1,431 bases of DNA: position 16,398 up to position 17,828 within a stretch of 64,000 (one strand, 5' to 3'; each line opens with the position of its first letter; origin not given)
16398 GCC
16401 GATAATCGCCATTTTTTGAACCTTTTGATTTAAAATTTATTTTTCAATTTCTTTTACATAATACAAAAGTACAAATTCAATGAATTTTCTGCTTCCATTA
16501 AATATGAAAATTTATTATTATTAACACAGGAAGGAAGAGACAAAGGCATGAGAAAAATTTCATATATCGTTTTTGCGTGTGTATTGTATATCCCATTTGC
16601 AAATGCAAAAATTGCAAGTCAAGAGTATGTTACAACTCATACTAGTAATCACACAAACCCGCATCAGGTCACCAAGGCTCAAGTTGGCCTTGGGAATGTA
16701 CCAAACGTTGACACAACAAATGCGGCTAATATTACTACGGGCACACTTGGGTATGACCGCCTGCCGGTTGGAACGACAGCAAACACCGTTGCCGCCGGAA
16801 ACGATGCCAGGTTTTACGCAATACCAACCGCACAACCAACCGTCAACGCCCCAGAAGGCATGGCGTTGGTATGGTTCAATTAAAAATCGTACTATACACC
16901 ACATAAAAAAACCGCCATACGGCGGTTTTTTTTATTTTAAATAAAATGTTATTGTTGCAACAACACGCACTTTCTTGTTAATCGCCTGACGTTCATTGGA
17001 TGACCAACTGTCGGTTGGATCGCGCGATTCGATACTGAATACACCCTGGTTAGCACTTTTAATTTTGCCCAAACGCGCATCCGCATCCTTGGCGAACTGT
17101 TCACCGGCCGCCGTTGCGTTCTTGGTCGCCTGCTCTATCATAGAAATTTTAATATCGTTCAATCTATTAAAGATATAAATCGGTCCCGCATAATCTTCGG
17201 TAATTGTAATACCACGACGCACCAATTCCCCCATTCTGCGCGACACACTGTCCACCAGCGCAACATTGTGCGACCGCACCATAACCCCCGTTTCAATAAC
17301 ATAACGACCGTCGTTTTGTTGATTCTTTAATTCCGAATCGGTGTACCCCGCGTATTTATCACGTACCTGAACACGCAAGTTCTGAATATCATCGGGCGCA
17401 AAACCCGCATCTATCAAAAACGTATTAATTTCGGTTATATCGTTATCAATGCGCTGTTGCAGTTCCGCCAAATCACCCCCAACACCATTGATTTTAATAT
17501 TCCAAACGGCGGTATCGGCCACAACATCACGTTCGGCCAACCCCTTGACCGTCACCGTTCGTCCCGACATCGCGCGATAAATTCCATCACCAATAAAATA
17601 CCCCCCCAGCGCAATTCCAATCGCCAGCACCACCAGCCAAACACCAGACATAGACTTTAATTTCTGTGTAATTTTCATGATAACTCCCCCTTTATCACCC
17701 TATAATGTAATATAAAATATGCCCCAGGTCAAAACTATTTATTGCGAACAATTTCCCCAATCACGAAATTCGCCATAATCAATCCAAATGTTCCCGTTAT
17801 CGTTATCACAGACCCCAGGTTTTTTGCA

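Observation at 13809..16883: Invertase-linked islet: two paralogous Gly-rich fibre-like proteins, a Hin-type serine recombinase and a protein with a tail-fibre-like motif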

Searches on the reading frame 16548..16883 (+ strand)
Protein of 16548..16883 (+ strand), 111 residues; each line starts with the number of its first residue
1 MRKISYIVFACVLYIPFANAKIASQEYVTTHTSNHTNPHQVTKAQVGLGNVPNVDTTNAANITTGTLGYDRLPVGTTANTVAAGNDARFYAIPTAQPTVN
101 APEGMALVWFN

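Call 4: search_protein_families(library=pfam, proteins=[window:16548-16883:+], max_evalue=1)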
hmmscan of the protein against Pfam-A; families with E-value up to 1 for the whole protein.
window:16548-16883:+ (111 aa): 0 families

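Call 5: search_protein_families(library=phrogs, proteins=[window:16548-16883:+], max_evalue=1)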
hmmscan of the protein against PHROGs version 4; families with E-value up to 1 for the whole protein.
window:16548-16883:+ (111 aa): 25 families
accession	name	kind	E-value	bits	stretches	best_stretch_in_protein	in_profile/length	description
phrog_34368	-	unknown function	2.6e-10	40.9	1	18-85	63-129/344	-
phrog_11029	-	tail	6.1e-10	38.5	1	23-66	34-77/892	tail protein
phrog_8780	-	tail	4.8e-09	36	1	36-104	505-577/755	minor tail protein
phrog_25620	-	tail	8.8e-09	36.1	1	23-61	216-254/348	tail collar fiber protein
phrog_2163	-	head and packaging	7.9e-08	32.8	1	26-68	208-250/574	virion structural protein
phrog_3573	-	unknown function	9.8e-08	31.5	1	24-82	52-110/1001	-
phrog_2012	-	tail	1.2e-06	29.5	1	56-89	98-131/212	minor tail protein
phrog_2712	-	tail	1.2e-06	28.2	1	26-86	220-279/700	tail fiber protein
phrog_13857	-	tail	1.4e-06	28.2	1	29-57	183-211/743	tail protein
phrog_3285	-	tail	2e-06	28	1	19-83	188-252/491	minor tail protein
phrog_5793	-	unknown function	5.2e-06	26.4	1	24-68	371-415/581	-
phrog_12754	-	unknown function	1.2e-05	25.4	1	28-60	34-66/579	-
phrog_19279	-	other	8.3e-05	22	1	27-64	374-411/794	phosphodiesterase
phrog_35034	-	unknown function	0.00011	22.8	1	28-65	62-99/242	-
phrog_19162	-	unknown function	0.00012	22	1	16-65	182-231/419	-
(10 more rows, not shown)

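Call 37: search_protein_families(library=ncbifam, proteins=[window:16548-16883:+], max_evalue=0.01)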
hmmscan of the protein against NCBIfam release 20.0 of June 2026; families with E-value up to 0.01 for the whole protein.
window:16548-16883:+ (111 aa): 0 families

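Call 65: find_homologous_proteins(query=window:16548-16883:+, max_evalue=0.001)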
Query window:16548-16883:+ (111 aa): 62 proteins with E <= 0.001 among 68 candidates.
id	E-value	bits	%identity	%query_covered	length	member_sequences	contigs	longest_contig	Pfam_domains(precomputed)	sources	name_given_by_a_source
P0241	2.0e-65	235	96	100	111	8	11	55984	-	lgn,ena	-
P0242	1.4e-59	216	89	100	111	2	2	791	-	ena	-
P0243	4.6e-59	215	89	100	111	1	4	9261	-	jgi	jgi:hypothetical protein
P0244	1.7e-58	213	88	100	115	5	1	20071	PF00802.25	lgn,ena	-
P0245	1.8e-55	203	85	100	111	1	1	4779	-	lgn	-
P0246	9.0e-54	198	82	100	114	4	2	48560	-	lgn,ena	-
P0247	3.7e-50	186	78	100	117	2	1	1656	-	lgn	-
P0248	1.1e-34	137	65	74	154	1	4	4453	-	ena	-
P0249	3.4e-34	135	64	99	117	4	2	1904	-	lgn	-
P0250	3.6e-33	132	63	100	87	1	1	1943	-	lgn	-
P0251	1.5e-32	130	67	74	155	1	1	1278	-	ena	-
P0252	9.1e-32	127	63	74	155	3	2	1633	-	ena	-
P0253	1.7e-31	126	56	99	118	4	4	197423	-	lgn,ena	-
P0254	2.3e-30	123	53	100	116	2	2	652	-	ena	-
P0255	5.7e-28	115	65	76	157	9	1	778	-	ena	-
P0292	1.1e-18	85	63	65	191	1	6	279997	-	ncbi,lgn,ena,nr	ncbi:MAG: hypothetical protein IKP05_01285 [Alphaproteobacteria bacterium]|nr:hypothetical protein [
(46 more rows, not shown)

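Call 66: find_encoding_contigs(protein=P0253, flank=5000, max_places=4)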
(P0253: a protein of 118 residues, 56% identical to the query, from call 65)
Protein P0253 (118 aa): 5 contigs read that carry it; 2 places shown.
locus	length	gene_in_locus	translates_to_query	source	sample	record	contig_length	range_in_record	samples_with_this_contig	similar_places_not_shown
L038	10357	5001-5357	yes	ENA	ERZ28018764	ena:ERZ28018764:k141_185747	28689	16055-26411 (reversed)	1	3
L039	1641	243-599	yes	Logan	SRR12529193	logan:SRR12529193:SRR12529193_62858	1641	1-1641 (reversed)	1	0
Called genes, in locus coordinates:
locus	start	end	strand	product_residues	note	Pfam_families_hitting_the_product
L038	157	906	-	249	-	-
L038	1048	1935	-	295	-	-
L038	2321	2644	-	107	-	-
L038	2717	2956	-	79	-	-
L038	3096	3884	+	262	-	-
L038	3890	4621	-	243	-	PF01636:APH (faint)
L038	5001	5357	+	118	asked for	-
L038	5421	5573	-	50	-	PF00468:Ribosomal_L34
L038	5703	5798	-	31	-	-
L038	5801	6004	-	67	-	-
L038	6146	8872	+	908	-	PF00521:DNA_topoisoIV, PF03989:DNA_gyraseA_C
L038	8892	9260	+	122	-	PF13411:MerR_1, PF00376:MerR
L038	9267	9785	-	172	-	PF01988:VIT1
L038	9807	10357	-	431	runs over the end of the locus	-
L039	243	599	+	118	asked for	-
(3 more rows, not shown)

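Call 67: find_encoding_contigs(protein=P0292, flank=5000, max_places=4)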
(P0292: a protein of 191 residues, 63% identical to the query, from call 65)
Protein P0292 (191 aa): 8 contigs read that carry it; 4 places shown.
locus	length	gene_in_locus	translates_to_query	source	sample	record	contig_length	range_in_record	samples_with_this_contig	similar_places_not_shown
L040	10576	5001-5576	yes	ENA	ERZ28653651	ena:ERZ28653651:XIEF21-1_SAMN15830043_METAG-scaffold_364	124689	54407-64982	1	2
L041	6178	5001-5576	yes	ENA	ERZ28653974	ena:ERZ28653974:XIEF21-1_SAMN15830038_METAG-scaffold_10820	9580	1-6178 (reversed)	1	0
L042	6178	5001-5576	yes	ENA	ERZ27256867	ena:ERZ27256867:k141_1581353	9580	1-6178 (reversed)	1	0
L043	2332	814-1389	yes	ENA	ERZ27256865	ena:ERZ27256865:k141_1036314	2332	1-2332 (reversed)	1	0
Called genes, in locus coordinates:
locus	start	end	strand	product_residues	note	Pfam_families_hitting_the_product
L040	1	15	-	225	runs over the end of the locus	PF02463:SMC_N (faint), PF00005:ABC_tran, PF13304:AAA_21 (faint)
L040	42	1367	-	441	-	PF19295:SufBD_N, PF01458:SUFBD_core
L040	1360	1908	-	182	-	-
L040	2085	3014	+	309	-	PF10671:TcpQ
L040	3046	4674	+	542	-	PF00263:Secretin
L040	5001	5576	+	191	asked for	-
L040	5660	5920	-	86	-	PF01649:Ribosomal_S20p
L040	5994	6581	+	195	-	PF02660:G3P_acyltransf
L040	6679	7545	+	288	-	-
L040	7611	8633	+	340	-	PF02481:DNA_processg_A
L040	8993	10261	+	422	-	PF11638:DnaA_N, PF00308:Bac_DnaA, PF00004:AAA (weak), PF08299:Bac_DnaA_C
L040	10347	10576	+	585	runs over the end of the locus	PF19202:DUF5874 (faint)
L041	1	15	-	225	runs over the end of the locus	PF02463:SMC_N (faint), PF00005:ABC_tran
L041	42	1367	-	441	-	PF19295:SufBD_N, PF01458:SUFBD_core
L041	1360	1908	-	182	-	-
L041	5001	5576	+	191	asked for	-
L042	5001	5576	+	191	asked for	-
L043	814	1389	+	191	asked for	-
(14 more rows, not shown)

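Call 70: search_protein_families(library=padloc, proteins=[window:16548-16883:+], max_evalue=0.01)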
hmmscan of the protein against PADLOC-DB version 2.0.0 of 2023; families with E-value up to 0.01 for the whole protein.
window:16548-16883:+ (111 aa): 0 families

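Call 95: search_dna_similar(query=window:16548-16883:+, collection=phages, mode=protein, max_evalue=0.001, max_rows=12)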
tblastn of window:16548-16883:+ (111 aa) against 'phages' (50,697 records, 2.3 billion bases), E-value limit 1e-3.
Records with a match: 122; places in all: 132; records where one place covers at least 80% of the query: 0.
Best place of each record, by identity: 60-80% 16; <60% 106.
By first word of the organism name: Gordonia 89; Klebsiella 6; Serratia 6; Erwinia 3; Ralstonia 3; uncultured 3; Escherichia 2; Lactococcus 2; Enterococcus 2; Streptococcus 2; and 3 more.
By host as written in the record: Gordonia terrae 3612 83; Klebsiella pneumoniae 9; Gordonia terrae CAG3 4; - 4; Ralstonia solanacearum 3; Gordonia rubripertincta NRRL B-16540 SEA 2; Erwinia amylovora B0.1960 (NCAIM, Hungary) 2; Escherichia coli 2; and 10 more.
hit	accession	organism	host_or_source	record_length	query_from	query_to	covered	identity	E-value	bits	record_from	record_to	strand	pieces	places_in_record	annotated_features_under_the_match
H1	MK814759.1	Gordonia phage Reyja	Gordonia terrae 3612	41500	39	106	61%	47.2%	7e-5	45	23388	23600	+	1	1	28: minor tail protein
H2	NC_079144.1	Gordonia phage Reyja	Gordonia terrae 3612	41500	39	106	61%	47.2%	7e-5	45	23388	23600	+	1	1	28: minor tail protein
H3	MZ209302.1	Gordonia phage Jojo24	Gordonia terrae 3612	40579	39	106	61%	47.2%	1e-4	45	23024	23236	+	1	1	27: minor tail protein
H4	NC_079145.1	Gordonia phage Jojo24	Gordonia terrae 3612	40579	39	106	61%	47.2%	1e-4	45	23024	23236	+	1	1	27: minor tail protein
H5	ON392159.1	Gordonia phage Tardus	Gordonia terrae 3612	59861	39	106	61%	45.8%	7e-5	45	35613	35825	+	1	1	41: minor tail protein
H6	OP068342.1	Gordonia phage ViaConlectus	Gordonia terrae 3612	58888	39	106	61%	45.8%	9e-5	45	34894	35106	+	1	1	40: minor tail protein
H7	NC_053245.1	Gordonia phage Ali17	Gordonia terrae CAG3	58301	39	106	61%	45.8%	1e-4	45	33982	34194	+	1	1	36: minor tail protein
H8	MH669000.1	Gordonia phage Ali17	Gordonia terrae CAG3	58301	39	106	61%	45.8%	1e-4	45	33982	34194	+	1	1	36: minor tail protein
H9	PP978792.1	Gordonia phage Inspectinfecti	Gordonia terrae 3612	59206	39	106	61%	44.4%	2e-4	44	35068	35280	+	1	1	39: hypothetical protein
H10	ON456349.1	Gordonia Phage Phauci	Gordonia terrae 3612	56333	39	106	61%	44.4%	3e-4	44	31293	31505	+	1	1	31: minor tail protein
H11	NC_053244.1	Gordonia phage MelBins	Gordonia terrae 3612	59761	39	106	61%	44.4%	3e-4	44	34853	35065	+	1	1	39: minor tail protein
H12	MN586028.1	Gordonia phage MelBins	Gordonia terrae 3612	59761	39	106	61%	44.4%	3e-4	44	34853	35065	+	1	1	39: minor tail protein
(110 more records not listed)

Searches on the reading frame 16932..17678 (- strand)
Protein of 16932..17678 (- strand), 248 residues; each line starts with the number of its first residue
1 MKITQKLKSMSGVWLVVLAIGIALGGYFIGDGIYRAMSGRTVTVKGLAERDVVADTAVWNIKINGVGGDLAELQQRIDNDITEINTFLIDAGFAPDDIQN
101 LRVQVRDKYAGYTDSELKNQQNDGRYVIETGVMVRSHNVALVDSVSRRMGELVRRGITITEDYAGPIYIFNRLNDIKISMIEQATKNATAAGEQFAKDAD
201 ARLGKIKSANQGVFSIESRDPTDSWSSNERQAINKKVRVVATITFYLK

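Call 4: search_protein_families(library=pfam, proteins=[window:16932-17678:-], max_evalue=1)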
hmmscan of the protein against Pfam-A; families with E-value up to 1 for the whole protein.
window:16932-17678:- (248 aa): 1 family
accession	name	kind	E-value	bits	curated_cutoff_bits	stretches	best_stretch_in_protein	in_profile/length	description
PF04402.19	SIMPL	-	3.5e-18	67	25.2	1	42-220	1-169/205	Protein of unknown function (DUF541)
